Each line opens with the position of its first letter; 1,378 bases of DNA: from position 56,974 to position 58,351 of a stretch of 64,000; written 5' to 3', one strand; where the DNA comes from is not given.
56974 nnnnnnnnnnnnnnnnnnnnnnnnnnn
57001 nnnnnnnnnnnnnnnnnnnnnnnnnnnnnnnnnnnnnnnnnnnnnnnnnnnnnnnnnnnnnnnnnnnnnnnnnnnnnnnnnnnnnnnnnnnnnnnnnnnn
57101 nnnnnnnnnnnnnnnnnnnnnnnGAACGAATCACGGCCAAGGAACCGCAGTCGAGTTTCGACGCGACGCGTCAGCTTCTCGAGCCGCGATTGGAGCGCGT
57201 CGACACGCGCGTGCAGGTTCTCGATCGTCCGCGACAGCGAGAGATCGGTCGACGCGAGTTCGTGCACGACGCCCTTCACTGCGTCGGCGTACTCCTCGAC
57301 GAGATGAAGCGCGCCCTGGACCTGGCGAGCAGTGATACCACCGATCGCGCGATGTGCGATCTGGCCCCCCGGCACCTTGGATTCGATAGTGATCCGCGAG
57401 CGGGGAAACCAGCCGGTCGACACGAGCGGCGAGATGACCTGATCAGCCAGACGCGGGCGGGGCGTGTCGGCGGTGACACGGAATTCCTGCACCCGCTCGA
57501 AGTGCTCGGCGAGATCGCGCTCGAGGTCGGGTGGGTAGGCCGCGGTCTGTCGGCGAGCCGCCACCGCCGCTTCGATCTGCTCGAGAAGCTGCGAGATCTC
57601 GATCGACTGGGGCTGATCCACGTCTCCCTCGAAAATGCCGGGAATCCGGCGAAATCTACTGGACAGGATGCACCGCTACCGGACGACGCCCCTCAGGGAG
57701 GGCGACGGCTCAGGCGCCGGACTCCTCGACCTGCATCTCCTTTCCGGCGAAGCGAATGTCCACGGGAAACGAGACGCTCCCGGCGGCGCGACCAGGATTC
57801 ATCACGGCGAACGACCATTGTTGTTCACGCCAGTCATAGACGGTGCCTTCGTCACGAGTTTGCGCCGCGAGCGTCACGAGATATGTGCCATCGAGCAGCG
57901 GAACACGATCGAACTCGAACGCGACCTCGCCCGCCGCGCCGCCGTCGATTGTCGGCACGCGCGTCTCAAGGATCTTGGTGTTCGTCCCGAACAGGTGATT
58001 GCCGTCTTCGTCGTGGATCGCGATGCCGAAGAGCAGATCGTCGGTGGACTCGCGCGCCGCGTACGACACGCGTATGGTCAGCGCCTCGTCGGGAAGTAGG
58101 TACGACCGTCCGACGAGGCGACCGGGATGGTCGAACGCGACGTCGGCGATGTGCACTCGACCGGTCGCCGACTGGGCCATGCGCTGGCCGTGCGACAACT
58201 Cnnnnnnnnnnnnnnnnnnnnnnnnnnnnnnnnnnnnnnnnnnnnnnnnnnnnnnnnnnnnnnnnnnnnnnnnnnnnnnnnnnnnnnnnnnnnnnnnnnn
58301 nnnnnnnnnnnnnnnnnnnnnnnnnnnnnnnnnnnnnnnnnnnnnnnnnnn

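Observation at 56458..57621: Candidate chain-terminating methyltransferase that lacks the kinase half of WbdD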

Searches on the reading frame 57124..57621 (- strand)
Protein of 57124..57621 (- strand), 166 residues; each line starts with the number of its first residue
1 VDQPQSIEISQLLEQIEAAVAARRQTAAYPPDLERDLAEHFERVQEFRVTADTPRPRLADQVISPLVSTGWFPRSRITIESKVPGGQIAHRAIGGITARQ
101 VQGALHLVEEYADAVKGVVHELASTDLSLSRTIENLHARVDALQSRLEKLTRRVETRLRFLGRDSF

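Call 52: find_homologous_proteins(query=A3, max_evalue=0.001)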
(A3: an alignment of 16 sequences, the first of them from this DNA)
Query A3 (16 sequences) (166 aa, profile of the alignment): 13 proteins with E <= 0.001 among 8000 candidates.
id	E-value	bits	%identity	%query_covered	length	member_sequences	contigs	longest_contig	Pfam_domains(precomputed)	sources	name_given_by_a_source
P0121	8.8e-41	158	34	96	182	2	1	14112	-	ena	-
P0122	5.9e-39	152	29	70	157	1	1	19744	-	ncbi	-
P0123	3.3e-38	149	28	92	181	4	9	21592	-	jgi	-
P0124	1.2e-37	148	29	61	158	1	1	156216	-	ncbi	ncbi:MAG: hypothetical protein ACT4OX_02955 [Actinomycetota bacterium]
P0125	1.5e-37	147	32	92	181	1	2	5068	-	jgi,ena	-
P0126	3.4e-37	146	29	92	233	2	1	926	-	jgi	-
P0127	1.6e-36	144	31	87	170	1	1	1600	-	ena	-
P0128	3.7e-36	143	28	71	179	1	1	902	-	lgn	-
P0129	6.4e-35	139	28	94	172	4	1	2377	-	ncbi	-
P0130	2.7e-33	133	32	70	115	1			-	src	-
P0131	1.5e-32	131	29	65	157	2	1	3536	-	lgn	-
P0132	2.0e-30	124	28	77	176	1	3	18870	-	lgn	-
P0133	3.0e-22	97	35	69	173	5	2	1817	-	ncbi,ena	-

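Call 53: find_encoding_contigs(protein=P0123, flank=8000, max_places=2)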
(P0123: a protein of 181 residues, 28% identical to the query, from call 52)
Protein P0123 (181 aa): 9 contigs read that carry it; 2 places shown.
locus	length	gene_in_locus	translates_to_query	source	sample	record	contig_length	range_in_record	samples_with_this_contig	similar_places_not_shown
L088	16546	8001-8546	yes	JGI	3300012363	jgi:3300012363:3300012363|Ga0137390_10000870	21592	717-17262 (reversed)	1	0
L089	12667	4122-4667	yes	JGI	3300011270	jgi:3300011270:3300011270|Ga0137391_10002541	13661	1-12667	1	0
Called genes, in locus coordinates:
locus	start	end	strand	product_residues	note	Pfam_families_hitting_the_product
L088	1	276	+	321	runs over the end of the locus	PF01073:3Beta_HSD, PF01370:Epimerase, PF02719:Polysacc_synt_2, PF04321:RmlD_sub_bind (weak), PF16363:GDP_Man_Dehyd, PF07993:NAD_binding_4 (weak)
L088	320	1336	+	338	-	PF00953:Glycos_transf_4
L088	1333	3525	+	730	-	PF04932:Wzy_C, PF00515:TPR_1 (faint), PF07719:TPR_2 (faint), PF13414:TPR_11 (faint), PF13428:TPR_14 (faint), PF14559:TPR_19 (faint), PF21033:RMD1-3 (faint), PF23914:TPR_CcmH_CycH (faint), +2 more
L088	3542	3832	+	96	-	PF07883:Cupin_2 (weak)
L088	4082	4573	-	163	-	PF13527:Acetyltransf_9, PF00583:Acetyltransf_1, PF13673:Acetyltransf_10, PF13508:Acetyltransf_7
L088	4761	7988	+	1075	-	PF22148:Fervidolysin_NPro-like, PF00082:Peptidase_S8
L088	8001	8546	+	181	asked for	-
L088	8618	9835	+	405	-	PF00534:Glycos_transf_1, PF13692:Glyco_trans_1_4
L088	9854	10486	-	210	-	PF04264:YceI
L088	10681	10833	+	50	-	-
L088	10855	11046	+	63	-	-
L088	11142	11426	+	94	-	-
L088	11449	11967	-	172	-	PF08241:Methyltransf_11, PF13649:Methyltransf_25 (weak)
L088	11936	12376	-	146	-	-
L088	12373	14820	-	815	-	PF09586:YfhO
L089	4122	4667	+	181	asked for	-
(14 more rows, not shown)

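Call 54: find_encoding_contigs(protein=P0121, flank=8000, max_places=1)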
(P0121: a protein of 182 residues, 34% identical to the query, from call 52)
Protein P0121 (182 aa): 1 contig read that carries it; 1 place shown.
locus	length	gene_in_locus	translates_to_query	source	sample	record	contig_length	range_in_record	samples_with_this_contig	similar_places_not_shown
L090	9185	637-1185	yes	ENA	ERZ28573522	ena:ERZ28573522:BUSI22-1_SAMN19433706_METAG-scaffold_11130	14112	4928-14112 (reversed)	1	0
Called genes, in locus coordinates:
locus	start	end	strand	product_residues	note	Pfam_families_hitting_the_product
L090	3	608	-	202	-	?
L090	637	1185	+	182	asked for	-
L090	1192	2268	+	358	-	PF00534:Glycos_transf_1, PF13692:Glyco_trans_1_4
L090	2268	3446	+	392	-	PF20706:GT4-conflict (faint), PF13439:Glyco_transf_4 (weak), PF13579:Glyco_trans_4_4, PF00534:Glycos_transf_1, PF13692:Glyco_trans_1_4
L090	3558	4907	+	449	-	PF13489:Methyltransf_23, PF08241:Methyltransf_11, PF08242:Methyltransf_12 (faint)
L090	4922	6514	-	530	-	PF19830:DUF6311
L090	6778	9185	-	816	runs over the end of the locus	PF00704:Glyco_hydro_18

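Call 56: search_solved_structures(query=A3, max_evalue=10)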
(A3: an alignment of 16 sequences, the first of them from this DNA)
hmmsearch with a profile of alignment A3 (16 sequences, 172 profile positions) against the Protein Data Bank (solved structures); distinct sequences matched with E-value up to 10: 53.
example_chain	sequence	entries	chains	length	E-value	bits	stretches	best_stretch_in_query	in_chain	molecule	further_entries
9r1o_A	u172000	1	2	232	0.0057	20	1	100-162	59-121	sc-apCC-6-DPH-NR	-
9rgy_A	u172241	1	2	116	0.008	19.5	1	88-165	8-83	sc-apCC3-CW-0NTT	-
5vyv_A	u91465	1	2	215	0.0086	19.4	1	124-161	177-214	UPF0502 protein YceH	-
8qad_A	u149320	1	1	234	0.015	18.6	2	100-162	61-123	sc-apCC-6-LLIA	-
7zr2_A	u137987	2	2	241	0.028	17.7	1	102-168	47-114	Spike protein S2',Chimeric protein mimic of SARS-CoV-2 Spike HR1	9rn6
8qox_B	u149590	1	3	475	0.03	17.6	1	113-170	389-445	Conserved membrane protein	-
3mx9_A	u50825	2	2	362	0.032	17.5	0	98-161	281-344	Protein scV3V2(G19S) | scV3V2(G19S)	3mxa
3ci9_A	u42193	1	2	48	0.041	17.2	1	111-153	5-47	Heat shock factor-binding protein 1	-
5j10_A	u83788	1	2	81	0.046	17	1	97-156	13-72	peptide design 2L4HC2_24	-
5j0j_A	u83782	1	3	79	0.053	16.8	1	99-138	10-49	designed protein 2L6HC3_6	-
9trk_A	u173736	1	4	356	0.072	16.4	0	95-168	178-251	histidine kinase,Gcn4p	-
4uos_A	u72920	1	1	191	0.081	16.2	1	100-166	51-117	DESIGNED HELICAL BUNDLE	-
5ybb_D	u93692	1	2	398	0.081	16.2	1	132-166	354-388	Restriction endonuclease S subunits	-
3okg_A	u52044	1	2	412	0.088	16.1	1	132-166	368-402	Restriction endonuclease S subunits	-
4cgc_A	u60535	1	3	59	0.1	15.9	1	124-168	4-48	ECHINODERM MICROTUBULE-ASSOCIATED PROTEIN-LIKE 4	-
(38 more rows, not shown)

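Call 73: find_encoding_contigs(protein=P0132, flank=8000, max_places=2)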
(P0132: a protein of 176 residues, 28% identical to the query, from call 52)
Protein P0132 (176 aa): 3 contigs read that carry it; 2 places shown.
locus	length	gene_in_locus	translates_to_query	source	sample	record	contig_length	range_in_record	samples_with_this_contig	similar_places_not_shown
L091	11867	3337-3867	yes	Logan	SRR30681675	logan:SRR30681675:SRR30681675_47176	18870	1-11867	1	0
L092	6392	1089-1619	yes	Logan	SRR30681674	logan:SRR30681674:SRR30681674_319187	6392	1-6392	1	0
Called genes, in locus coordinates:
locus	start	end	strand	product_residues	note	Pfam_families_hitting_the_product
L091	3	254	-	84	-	?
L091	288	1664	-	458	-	PF20706:GT4-conflict (weak), PF13692:Glyco_trans_1_4, PF00534:Glycos_transf_1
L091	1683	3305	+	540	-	-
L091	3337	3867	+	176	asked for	-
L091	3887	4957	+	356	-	PF20706:GT4-conflict, PF00534:Glycos_transf_1, PF13692:Glyco_trans_1_4, PF13524:Glyco_trans_1_2 (weak)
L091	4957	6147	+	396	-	PF13439:Glyco_transf_4 (weak), PF13579:Glyco_trans_4_4, PF00534:Glycos_transf_1, PF13692:Glyco_trans_1_4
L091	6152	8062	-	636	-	PF00704:Glyco_hydro_18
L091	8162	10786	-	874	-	PF09286:Pro-kuma_activ, PF01833:TIG (weak)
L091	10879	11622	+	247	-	PF00535:Glycos_transf_2, PF10111:Glyco_tranf_2_2 (weak), PF13641:Glyco_tranf_2_3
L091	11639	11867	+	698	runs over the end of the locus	-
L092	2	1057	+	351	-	?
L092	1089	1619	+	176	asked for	-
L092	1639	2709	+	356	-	PF20706:GT4-conflict, PF00534:Glycos_transf_1, PF13692:Glyco_trans_1_4, PF13524:Glyco_trans_1_2 (weak)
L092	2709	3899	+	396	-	PF13439:Glyco_transf_4 (weak), PF13579:Glyco_trans_4_4, PF00534:Glycos_transf_1, PF13692:Glyco_trans_1_4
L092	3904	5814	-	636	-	PF00704:Glyco_hydro_18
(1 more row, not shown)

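Call 74: find_encoding_contigs(protein=P0125, flank=5000, max_places=2)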
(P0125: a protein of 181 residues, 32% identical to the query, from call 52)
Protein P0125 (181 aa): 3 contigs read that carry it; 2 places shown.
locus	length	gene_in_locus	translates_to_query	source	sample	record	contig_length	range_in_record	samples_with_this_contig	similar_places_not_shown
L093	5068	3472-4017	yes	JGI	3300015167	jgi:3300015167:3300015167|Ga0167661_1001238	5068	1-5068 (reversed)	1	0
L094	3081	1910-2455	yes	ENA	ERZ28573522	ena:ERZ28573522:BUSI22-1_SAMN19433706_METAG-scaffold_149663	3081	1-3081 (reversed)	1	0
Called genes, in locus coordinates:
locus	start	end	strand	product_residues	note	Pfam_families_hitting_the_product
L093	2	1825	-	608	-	?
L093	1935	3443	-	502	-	PF20706:GT4-conflict, PF00534:Glycos_transf_1, PF13692:Glyco_trans_1_4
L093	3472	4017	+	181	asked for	-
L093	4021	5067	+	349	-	?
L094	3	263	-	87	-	?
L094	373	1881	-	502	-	PF20706:GT4-conflict, PF00534:Glycos_transf_1, PF13692:Glyco_trans_1_4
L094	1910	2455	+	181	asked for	-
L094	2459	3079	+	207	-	?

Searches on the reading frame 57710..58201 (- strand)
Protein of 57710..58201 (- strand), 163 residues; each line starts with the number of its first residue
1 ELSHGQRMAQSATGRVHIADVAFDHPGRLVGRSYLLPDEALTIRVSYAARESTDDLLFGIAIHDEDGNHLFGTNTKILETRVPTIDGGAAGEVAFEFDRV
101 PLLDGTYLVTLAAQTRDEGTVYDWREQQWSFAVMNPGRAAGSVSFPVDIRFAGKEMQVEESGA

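Call 55: search_solved_structures(query=window:57710-58201:-, max_evalue=1, show_alignments=1)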
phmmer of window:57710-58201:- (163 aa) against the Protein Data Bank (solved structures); distinct sequences matched with E-value up to 1: 15.
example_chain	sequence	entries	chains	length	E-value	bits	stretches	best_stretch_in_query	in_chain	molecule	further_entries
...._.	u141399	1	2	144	0.0001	25.6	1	39-133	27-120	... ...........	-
6o14_A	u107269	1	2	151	0.00012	25.5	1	39-133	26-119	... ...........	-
8dku_A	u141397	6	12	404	0.00077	22.8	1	39-133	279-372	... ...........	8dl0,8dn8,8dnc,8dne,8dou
7k2t_A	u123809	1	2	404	0.00078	22.8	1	39-133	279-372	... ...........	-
9qcy_A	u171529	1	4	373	0.32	14.3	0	23-79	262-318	L-asparaginase II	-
9qcw_A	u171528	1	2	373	0.36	14.1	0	23-79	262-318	L-asparaginase II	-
8rua_A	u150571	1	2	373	0.37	14.1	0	23-79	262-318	L-asparaginase II protein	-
8rug_A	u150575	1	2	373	0.4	14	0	23-79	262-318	L-asparaginase II protein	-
8rue_A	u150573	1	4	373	0.4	14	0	23-79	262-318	L-asparaginase II protein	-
8rud_A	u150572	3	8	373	0.41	14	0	23-79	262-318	L-asparaginase II protein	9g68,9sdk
7os3_AAA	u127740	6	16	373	0.41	13.9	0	23-79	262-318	L-asparaginase II protein | L-asparaginase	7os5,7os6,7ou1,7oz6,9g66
9g67_A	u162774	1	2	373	0.41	13.9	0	23-79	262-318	L-asparaginase II protein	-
8ruf_A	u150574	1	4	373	0.42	13.9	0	23-79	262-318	L-asparaginase II protein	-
9qcu_A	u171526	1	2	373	0.69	13.2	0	23-79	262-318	L-asparaginase II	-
9qct_A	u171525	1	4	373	0.87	12.9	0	23-79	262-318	L-asparaginase II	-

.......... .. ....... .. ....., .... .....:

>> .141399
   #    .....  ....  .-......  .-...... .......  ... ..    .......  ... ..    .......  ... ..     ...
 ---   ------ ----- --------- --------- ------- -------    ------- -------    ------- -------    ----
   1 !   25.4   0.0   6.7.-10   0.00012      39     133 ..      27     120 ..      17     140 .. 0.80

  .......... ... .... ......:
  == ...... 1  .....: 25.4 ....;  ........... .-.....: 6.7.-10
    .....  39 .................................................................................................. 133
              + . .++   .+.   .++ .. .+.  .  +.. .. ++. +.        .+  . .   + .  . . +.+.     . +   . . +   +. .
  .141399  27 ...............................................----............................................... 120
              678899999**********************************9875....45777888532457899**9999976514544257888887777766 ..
